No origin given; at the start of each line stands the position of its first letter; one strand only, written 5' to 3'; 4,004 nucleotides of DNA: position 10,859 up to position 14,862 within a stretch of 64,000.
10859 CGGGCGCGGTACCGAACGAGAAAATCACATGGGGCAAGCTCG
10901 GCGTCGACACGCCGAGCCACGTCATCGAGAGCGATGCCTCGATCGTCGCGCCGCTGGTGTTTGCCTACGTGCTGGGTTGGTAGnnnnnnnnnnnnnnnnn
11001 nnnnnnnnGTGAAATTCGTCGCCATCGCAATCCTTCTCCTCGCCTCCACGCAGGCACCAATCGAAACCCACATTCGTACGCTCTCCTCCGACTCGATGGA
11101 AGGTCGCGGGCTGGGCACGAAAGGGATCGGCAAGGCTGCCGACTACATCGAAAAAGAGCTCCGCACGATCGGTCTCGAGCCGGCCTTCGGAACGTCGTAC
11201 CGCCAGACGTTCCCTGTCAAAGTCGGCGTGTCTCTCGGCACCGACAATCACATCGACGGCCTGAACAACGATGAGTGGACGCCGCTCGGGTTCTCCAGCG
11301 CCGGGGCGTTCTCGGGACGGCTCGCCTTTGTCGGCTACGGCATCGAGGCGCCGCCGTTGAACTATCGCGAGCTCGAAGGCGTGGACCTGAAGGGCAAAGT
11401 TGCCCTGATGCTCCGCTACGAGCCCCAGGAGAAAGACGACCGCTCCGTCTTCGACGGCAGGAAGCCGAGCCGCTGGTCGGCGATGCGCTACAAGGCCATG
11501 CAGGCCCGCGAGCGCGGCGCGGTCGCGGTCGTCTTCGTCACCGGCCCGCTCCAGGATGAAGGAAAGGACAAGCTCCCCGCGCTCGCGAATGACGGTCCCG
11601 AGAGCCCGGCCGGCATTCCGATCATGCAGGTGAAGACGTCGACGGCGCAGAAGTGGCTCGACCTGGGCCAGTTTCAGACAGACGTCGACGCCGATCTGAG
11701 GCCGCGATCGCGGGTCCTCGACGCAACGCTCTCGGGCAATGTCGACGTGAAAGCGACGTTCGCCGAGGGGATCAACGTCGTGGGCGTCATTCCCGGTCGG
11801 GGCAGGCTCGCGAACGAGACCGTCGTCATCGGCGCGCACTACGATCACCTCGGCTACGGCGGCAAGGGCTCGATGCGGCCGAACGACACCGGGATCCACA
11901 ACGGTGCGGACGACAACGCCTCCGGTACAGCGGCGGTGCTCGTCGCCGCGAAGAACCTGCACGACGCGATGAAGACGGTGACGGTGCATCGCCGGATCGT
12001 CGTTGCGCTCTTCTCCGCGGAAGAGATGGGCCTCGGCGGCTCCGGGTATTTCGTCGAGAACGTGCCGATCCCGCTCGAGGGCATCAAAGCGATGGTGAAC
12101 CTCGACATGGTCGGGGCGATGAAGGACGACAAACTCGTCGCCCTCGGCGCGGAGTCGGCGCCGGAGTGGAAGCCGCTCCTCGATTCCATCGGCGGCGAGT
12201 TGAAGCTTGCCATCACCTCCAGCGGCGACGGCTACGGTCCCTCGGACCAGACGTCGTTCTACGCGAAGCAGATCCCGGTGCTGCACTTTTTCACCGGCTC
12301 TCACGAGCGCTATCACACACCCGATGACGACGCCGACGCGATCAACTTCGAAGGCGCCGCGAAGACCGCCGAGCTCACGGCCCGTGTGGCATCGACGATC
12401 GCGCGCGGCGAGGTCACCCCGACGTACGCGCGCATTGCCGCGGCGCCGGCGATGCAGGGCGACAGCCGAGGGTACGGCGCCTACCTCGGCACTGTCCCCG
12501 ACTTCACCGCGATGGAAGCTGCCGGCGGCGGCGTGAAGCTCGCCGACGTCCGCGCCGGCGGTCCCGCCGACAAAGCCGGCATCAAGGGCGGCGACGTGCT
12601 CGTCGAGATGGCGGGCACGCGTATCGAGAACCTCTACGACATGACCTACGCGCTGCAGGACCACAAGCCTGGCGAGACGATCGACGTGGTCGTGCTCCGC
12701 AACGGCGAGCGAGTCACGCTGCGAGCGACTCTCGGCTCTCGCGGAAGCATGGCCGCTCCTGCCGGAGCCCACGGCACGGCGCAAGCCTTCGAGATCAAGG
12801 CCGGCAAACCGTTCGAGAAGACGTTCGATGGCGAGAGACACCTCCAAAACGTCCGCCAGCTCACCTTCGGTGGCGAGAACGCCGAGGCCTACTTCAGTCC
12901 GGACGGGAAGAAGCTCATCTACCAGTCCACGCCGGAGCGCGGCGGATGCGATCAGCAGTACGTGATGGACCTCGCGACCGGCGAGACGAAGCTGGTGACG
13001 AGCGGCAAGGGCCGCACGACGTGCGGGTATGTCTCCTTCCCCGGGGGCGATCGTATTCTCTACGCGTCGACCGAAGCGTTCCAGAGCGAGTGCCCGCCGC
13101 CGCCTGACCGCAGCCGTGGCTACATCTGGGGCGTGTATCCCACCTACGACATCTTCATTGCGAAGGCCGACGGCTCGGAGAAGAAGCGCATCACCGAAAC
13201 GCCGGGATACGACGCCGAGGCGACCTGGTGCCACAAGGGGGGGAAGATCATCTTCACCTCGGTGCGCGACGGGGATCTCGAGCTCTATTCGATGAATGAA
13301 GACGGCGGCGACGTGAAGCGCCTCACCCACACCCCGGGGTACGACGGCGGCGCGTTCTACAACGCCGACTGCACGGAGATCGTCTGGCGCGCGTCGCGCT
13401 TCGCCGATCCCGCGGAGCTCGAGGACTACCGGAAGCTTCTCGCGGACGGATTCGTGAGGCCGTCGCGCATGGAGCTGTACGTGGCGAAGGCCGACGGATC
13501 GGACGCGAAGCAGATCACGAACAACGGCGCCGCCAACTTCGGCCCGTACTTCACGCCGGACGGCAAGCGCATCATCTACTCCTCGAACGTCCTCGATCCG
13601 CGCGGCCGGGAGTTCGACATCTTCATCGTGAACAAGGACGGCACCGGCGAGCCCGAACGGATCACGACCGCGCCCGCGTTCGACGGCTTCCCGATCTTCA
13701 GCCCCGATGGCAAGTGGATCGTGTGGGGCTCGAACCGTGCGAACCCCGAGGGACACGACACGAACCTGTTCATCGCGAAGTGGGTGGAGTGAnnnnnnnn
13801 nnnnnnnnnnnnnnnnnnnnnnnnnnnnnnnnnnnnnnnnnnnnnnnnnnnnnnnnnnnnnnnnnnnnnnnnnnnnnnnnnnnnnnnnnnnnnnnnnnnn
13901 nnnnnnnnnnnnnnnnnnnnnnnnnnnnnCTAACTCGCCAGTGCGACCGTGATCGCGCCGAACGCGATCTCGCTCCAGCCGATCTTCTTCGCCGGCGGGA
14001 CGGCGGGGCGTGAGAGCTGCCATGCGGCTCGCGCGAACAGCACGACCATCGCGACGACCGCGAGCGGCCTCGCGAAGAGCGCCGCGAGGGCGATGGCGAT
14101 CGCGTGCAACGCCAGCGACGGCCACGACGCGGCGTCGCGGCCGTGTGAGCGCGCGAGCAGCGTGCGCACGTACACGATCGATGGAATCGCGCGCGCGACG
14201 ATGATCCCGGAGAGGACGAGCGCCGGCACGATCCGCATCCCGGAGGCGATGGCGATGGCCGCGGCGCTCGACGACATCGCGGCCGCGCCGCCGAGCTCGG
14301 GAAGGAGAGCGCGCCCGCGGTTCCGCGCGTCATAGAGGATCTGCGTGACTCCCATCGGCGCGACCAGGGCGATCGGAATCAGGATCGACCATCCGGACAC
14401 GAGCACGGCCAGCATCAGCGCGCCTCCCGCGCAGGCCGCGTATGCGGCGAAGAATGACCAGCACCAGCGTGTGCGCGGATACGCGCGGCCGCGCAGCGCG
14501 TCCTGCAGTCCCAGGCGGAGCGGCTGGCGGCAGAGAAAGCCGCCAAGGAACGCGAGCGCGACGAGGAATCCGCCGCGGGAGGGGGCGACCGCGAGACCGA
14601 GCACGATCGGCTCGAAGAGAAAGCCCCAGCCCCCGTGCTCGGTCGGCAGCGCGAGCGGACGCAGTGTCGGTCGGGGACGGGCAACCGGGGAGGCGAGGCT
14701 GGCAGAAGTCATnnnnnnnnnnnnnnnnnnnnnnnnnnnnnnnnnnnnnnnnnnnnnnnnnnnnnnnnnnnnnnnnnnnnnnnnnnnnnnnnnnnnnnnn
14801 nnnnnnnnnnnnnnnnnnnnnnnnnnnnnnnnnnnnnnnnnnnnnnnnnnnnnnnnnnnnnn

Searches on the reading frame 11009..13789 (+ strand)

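Call 37: search_protein_families(library=pfam, proteins=[window:11009-13789:+], max_evalue=0.00001)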
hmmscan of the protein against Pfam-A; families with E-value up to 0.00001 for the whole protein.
window:11009-13789:+ (927 aa): 4 families
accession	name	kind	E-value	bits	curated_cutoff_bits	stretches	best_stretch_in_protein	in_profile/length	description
PF04389.22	Peptidase_M28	-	5.4e-40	137.6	21.3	1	256-459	1-191/193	Peptidase family M28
PF07676.18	PD40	-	1.4e-32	111.4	20.9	2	834-860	2-28/38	WD40-like Beta Propeller Repeat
PF13180.12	PDZ_2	-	1.3e-12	48.2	27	1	503-574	8-79/80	PDZ domain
PF17820.7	PDZ_6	-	9.6e-06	25.7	27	0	513-564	4-54/54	PDZ domain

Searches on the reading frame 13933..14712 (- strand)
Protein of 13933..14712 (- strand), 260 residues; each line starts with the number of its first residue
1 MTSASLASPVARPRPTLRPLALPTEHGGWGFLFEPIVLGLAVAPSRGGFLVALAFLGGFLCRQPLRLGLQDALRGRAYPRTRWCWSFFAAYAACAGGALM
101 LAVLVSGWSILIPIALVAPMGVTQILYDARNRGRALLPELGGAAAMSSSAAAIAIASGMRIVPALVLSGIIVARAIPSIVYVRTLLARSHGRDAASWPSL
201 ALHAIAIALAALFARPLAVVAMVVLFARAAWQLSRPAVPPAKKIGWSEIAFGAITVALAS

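Call 37: search_protein_families(library=pfam, proteins=[window:13933-14712:-], max_evalue=0.00001)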
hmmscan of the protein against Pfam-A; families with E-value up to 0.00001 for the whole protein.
window:13933-14712:- (260 aa): 1 family
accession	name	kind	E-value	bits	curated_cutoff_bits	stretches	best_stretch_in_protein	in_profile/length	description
PF14256.11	YwiC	-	1.1e-20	74.6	25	1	22-153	1-125/126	YwiC-like protein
